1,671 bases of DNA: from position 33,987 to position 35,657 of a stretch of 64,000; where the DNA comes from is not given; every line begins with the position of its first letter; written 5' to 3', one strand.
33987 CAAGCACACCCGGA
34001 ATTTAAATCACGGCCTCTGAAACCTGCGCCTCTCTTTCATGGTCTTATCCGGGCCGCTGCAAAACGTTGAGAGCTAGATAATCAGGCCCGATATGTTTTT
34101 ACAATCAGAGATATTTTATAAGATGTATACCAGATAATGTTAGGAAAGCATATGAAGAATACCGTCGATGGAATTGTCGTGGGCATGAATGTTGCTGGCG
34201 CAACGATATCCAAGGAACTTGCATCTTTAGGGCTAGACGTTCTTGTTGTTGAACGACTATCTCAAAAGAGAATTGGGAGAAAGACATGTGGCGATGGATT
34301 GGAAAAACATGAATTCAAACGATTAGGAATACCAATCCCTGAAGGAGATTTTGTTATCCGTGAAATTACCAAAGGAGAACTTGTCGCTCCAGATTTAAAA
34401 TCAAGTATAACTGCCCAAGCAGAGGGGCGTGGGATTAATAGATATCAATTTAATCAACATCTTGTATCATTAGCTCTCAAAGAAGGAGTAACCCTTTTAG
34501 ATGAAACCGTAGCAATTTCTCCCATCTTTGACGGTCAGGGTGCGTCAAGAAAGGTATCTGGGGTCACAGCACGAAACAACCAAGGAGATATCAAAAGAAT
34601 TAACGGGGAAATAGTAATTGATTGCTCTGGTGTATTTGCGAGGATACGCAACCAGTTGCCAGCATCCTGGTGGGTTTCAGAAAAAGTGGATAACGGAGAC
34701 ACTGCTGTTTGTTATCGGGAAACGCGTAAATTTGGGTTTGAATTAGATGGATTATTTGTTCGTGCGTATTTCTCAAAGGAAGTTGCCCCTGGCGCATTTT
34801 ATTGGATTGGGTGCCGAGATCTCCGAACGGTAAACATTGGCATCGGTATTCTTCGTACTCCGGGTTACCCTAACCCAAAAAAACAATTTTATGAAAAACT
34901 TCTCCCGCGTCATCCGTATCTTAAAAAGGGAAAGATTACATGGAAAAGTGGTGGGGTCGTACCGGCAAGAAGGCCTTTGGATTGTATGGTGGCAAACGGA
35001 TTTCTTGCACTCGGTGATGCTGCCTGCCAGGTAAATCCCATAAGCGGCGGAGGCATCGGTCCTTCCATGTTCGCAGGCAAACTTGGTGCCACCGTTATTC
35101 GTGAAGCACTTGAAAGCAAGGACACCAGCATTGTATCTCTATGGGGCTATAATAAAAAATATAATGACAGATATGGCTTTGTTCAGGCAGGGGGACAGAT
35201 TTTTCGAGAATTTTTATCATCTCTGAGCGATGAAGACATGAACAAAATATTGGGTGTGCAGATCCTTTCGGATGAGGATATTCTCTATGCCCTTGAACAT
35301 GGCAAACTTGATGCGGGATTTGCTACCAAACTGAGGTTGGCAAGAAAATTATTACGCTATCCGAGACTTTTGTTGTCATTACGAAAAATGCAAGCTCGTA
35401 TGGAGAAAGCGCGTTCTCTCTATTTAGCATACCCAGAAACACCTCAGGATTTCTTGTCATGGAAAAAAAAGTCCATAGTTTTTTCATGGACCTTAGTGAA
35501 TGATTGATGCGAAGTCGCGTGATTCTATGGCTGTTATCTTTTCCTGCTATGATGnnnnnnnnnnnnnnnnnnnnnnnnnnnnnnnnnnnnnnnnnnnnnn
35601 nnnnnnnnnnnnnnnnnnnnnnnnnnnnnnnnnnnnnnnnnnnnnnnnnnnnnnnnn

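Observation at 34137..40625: Prenyl-lipid-type cluster: atypical GGR paralog facing tandem UbiA prenyltransferases, two tiny overlapping polytopic membrane proteins and an NfnAB-like pair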

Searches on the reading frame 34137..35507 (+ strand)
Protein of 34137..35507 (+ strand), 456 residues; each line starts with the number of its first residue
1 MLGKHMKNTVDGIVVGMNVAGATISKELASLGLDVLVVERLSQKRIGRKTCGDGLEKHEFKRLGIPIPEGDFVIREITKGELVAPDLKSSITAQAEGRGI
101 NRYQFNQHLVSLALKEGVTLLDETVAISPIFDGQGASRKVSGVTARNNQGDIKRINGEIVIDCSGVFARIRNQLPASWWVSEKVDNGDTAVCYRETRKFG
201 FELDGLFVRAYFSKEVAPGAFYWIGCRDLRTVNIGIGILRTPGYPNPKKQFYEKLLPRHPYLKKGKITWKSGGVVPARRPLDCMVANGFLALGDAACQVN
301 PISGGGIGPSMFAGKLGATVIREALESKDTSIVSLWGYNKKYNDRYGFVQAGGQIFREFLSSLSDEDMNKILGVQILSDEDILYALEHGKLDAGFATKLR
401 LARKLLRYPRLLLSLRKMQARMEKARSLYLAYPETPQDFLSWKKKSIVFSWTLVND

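Call 3: search_protein_families(library=pfam, proteins=[window:34137-35507:+], max_evalue=0.1)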
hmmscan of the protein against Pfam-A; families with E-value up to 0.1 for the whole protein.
window:34137-35507:+ (456 aa): 5 families
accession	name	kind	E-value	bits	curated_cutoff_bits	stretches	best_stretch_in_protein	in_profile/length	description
PF22578.2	GGR_cat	-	1.6e-09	37.9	27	1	188-273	1-86/88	Geranylgeranyl reductase catalytic domain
PF12831.13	FAD_oxidored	-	0.00012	21.9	27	1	13-165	3-145/416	FAD dependent oxidoreductase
PF04820.20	Trp_halogenase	-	0.00034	20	21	0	100-173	155-220/458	Tryptophan halogenase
PF01494.25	FAD_binding_3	-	0.0012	18.5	22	1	10-47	2-39/349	FAD binding domain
PF01266.30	DAO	-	0.0023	18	27.9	0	95-170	142-208/353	FAD dependent oxidoreductase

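Call 4: search_protein_families(library=ncbifam, proteins=[window:34137-35507:+], max_evalue=0.1)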
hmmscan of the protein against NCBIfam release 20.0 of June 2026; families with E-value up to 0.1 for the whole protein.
window:34137-35507:+ (456 aa): 26 families (the best 25 are shown)
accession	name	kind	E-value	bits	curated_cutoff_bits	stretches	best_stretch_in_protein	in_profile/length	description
NF041080.1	DGGGPL_reductase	equivalog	6.1e-111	371.4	580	1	11-445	3-435/447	digeranylgeranylglycerophospholipid reductase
TIGR02032.1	GG-red-SF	subfamily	3.7e-44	151.6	158.8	1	11-321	2-297/297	geranylgeranyl reductase family protein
NF041160.1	DGGPL_Thplmales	equivalog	2.3e-31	109.1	780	1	9-380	3-367/396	digeranylgeranylglycerophospholipid reductase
TIGR02023.1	BchP-ChlP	subfamily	3.3e-19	69.2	343.3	1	12-353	3-328/388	geranylgeranyl diphosphate reductase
NF041385.1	Dggglyphlred_Halo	equivalog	3.6e-14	52.1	700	1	6-389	1-383/405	digeranylgeranylglycerophospholipid reductase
NF045655.1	MkRedMenJ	equivalog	2.3e-10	40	700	1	6-333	1-323/406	menaquinone reductase MenJ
NF038171.1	maturase_LodB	equivalog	1.3e-09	37.6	400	1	282-346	272-334/361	lysine-epsilon-oxidase maturase LodB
NF049967.1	QhpG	equivalog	6.3e-09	35.2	240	2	284-330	249-295/423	flavin-dependent monooxygenase QhpG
NF007450.0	PRK10015.1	subfamily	9.2e-06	24.6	466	1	8-46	4-42/429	FAD-dependent oxidoreductase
NF038174.1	maturase_GoxB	equivalog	1.5e-05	24.2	400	1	286-332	275-321/358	glycine oxidase maturase GoxB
NF005951.1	PRK08020.1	equivalog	0.00052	18.9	590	0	264-325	254-316/388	3-demethoxyubiquinol 3-hydroxylase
TIGR02028.1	ChlP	equivalog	0.00078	18.3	505.3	1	14-346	5-331/398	geranylgeranyl reductase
TIGR01790.1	carotene-cycl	subfamily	0.0014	17.9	209.5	1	11-168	1-140/387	lycopene cyclase family protein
NF007542.0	PRK10157.1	subfamily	0.0016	17.2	610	1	9-89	5-84/428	FAD-dependent oxidoreductase FixC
NF004835.0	PRK06185.1-4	equivalog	0.0024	16.7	601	0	282-333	283-334/411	FAD-dependent oxidoreductase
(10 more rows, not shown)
